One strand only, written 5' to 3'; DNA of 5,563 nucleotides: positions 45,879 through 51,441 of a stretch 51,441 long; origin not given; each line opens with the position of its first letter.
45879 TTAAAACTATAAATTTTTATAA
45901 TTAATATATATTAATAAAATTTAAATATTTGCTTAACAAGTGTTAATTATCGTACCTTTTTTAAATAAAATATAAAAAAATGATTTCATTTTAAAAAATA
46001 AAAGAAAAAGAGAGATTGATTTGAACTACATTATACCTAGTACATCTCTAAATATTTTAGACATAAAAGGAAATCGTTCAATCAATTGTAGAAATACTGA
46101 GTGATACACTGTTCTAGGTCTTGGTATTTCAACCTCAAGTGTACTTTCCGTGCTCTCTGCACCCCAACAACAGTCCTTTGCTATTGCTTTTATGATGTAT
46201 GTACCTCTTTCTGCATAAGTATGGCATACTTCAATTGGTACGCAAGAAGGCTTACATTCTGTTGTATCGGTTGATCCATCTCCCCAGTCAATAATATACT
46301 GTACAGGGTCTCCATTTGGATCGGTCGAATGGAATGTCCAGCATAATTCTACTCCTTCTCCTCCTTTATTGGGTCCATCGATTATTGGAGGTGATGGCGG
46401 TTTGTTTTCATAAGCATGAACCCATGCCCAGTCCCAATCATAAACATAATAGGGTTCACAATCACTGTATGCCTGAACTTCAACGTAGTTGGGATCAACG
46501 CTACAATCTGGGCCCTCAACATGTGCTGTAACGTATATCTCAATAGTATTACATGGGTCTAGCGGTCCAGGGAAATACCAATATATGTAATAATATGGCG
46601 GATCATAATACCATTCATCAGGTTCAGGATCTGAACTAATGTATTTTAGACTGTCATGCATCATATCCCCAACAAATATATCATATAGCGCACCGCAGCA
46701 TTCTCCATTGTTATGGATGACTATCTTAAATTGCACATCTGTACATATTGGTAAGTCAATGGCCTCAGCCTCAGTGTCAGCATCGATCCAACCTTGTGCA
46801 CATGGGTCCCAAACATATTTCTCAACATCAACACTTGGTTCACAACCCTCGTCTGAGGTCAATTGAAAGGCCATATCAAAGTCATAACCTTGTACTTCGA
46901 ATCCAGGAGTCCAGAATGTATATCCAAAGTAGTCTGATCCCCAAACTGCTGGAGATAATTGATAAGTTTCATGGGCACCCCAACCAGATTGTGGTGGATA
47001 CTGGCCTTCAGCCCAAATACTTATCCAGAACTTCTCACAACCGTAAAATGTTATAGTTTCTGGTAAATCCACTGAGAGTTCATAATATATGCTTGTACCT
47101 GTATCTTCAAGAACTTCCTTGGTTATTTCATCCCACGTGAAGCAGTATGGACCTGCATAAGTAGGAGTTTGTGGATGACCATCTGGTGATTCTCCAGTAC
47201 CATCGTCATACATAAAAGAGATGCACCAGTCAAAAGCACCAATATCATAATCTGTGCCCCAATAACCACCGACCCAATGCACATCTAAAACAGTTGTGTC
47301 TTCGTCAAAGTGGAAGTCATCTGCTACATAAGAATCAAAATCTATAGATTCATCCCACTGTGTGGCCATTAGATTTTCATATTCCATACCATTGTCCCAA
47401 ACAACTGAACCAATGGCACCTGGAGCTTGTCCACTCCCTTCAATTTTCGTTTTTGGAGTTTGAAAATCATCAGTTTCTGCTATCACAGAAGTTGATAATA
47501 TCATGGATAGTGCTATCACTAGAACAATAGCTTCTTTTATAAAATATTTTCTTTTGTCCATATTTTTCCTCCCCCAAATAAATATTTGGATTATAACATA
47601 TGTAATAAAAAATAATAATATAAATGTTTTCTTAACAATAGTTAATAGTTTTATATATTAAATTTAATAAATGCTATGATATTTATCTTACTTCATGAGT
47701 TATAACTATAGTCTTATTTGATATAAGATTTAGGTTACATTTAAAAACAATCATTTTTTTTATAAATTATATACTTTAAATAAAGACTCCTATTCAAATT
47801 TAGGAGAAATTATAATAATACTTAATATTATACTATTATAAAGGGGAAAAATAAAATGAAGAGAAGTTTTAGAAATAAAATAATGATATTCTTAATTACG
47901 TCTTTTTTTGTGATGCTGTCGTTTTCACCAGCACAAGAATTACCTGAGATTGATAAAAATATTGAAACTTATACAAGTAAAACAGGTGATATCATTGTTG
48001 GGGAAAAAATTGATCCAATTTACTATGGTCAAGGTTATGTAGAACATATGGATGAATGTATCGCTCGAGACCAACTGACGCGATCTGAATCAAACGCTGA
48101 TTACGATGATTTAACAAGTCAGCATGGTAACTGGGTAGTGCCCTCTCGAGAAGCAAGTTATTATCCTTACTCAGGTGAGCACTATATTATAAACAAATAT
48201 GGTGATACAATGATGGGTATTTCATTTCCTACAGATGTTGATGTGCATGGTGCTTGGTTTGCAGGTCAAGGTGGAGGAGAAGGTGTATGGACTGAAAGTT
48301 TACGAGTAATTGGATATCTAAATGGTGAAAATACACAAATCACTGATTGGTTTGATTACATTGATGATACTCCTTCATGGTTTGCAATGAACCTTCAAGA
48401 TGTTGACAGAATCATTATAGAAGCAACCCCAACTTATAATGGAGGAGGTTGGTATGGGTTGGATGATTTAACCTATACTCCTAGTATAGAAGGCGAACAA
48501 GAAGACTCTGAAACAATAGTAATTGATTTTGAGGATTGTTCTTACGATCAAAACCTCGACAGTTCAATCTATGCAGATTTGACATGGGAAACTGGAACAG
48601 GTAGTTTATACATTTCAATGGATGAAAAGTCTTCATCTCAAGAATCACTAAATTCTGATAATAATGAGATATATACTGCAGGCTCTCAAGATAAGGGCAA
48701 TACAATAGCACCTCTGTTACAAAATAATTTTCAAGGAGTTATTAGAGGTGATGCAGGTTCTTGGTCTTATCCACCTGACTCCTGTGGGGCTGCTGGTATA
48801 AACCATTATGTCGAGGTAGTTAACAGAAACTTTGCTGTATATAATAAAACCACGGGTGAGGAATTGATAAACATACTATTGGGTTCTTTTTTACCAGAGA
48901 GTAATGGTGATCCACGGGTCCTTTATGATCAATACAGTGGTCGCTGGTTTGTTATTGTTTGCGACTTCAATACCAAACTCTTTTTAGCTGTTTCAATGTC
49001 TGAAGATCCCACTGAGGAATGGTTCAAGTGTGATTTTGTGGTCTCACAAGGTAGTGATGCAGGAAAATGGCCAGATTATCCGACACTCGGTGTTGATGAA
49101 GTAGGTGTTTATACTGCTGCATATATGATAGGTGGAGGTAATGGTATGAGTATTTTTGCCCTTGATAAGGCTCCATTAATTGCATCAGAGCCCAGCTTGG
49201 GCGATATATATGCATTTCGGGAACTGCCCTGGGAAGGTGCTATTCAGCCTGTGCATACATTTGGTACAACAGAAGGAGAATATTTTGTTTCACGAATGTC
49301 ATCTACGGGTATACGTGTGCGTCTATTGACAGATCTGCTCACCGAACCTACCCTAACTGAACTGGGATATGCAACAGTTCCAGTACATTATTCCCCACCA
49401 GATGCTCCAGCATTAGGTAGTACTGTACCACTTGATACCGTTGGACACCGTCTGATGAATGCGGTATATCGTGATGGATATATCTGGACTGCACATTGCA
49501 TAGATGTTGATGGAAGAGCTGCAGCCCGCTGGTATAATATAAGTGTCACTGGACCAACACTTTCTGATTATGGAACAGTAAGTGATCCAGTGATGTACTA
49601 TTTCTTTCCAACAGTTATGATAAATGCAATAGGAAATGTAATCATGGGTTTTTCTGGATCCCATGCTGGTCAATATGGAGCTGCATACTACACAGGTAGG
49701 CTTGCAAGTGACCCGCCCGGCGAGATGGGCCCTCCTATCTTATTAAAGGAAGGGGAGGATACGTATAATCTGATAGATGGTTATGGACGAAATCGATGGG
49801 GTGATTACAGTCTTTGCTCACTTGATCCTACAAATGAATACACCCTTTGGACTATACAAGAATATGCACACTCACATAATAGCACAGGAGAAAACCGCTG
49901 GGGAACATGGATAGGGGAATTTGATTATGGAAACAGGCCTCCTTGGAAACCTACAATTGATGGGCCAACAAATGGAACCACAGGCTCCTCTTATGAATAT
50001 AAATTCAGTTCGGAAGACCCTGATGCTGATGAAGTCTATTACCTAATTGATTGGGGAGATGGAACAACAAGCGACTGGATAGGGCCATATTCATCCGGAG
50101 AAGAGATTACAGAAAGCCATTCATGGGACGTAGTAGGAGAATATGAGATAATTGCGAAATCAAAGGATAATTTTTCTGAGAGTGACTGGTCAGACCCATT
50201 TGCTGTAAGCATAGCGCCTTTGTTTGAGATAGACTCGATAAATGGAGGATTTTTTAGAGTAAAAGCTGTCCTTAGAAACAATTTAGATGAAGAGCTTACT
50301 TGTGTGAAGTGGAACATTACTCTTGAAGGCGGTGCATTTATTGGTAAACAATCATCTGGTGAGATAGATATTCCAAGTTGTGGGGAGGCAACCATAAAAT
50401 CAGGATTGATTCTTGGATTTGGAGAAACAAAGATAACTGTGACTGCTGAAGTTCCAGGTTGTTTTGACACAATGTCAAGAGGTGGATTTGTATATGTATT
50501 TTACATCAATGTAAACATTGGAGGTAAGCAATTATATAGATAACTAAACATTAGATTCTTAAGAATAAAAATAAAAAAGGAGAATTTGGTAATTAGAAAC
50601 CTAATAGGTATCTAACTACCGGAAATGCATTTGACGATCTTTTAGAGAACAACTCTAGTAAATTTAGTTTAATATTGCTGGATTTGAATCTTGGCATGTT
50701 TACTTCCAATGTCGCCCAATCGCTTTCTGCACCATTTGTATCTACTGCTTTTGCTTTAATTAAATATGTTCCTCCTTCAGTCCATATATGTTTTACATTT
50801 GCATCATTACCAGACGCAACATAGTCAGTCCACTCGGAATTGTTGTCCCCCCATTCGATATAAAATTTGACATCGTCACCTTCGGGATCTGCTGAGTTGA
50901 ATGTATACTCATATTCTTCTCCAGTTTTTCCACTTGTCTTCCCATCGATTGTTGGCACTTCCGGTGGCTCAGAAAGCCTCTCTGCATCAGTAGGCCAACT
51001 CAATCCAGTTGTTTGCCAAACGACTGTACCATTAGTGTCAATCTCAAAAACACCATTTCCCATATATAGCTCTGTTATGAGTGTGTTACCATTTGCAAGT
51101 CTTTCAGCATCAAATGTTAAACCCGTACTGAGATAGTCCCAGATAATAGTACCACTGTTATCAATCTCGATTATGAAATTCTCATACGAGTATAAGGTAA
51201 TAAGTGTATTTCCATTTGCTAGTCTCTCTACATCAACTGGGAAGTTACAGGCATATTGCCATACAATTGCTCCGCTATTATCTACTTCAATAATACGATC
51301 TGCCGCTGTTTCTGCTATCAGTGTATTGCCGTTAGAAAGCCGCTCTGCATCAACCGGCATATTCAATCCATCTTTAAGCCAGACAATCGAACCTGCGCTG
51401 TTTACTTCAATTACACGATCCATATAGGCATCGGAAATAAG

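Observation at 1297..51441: Fourteen unrelated secreted proteins share a C-terminal cassette: PKD-like module, P-R-x-[RK] junction and a terminal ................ tail (candidate sorting/anchoring/processing signal)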

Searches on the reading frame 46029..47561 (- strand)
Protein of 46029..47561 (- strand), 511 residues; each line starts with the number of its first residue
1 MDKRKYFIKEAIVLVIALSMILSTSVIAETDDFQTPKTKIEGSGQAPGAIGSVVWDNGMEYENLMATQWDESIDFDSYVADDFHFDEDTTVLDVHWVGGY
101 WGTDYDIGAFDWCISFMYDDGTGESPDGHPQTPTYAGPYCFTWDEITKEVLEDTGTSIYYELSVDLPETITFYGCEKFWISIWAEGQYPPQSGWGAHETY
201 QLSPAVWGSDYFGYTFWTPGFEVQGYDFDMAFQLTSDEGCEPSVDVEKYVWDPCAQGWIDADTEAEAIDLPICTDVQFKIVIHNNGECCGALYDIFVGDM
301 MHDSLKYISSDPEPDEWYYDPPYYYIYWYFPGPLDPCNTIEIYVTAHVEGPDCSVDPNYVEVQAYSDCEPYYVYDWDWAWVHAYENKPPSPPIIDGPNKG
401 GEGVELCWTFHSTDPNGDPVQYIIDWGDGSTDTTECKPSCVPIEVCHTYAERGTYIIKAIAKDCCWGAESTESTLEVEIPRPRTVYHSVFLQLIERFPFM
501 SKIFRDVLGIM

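Call 4: search_protein_families(library=ncbifam, max_evalue=1, proteins=[window:46029-47561:-])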
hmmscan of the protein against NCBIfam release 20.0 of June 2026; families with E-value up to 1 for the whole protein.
window:46029-47561:- (511 aa): 1 family
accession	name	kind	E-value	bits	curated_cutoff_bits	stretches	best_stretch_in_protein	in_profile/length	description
NF058578.1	CPR_pilus_PamR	equivalog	0.00015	20.8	300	1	423-463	184-224/297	pilus system RbmA-like protein PamR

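Call 5: search_protein_families(library=pfam, max_evalue=0.1, proteins=[window:46029-47561:-])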
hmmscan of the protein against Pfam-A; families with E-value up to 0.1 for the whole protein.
window:46029-47561:- (511 aa): 3 families
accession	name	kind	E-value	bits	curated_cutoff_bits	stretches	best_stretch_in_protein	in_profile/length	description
PF18911.6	PKD_4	-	1.7e-06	28.4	27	1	390-477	5-83/85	PKD domain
PF00801.26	PKD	-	0.0001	22.7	23.5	1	409-463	18-67/80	PKD domain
PF25470.1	DUF7901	-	0.00011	22.7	24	1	69-235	13-205/205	Domain of unknown function (DUF7901)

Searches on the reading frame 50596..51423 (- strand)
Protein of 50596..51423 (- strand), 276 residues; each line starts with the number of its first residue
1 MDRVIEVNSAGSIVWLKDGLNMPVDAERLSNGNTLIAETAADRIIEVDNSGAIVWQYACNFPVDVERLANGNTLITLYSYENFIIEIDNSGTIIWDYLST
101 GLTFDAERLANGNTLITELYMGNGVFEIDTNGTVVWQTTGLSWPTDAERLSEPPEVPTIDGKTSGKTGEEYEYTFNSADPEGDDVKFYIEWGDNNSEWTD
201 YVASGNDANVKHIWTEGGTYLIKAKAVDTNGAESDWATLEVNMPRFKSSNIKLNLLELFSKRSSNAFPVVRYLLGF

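Call 9: search_protein_families(library=pfam, max_evalue=0.01, proteins=[window:50596-51423:-])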
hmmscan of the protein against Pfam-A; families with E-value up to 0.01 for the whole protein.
window:50596-51423:- (276 aa): 7 families
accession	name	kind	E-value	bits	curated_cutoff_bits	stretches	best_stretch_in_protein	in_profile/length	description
PF13360.13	PQQ_2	-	1.5e-08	35.1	27.6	1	3-201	4-196/233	Outer membrane protein assembly factor BamB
PF14269.12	Arylsulfotran_2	-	4.5e-07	30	27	0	27-57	268-298/301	Arylsulfotransferase (ASST)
PF18911.6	PKD_4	-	2.7e-05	24.6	27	1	153-241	3-83/85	PKD domain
PF00801.26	PKD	-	4.8e-05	23.7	23.5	1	171-241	15-80/80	PKD domain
PF13570.13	Beta-prop_ACSF4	-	0.0012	18.8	133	1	11-139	123-252/329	Beta-alanine-activating enzyme, beta-propeller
PF05935.17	Arylsulfotrans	-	0.0015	18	24.2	0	40-137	26-140/374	Arylsulfotransferase (ASST)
PF22701.2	Mala_s_1-like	-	0.003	17.8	27.5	0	62-116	90-145/195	Mal s 1 allergenic protein-like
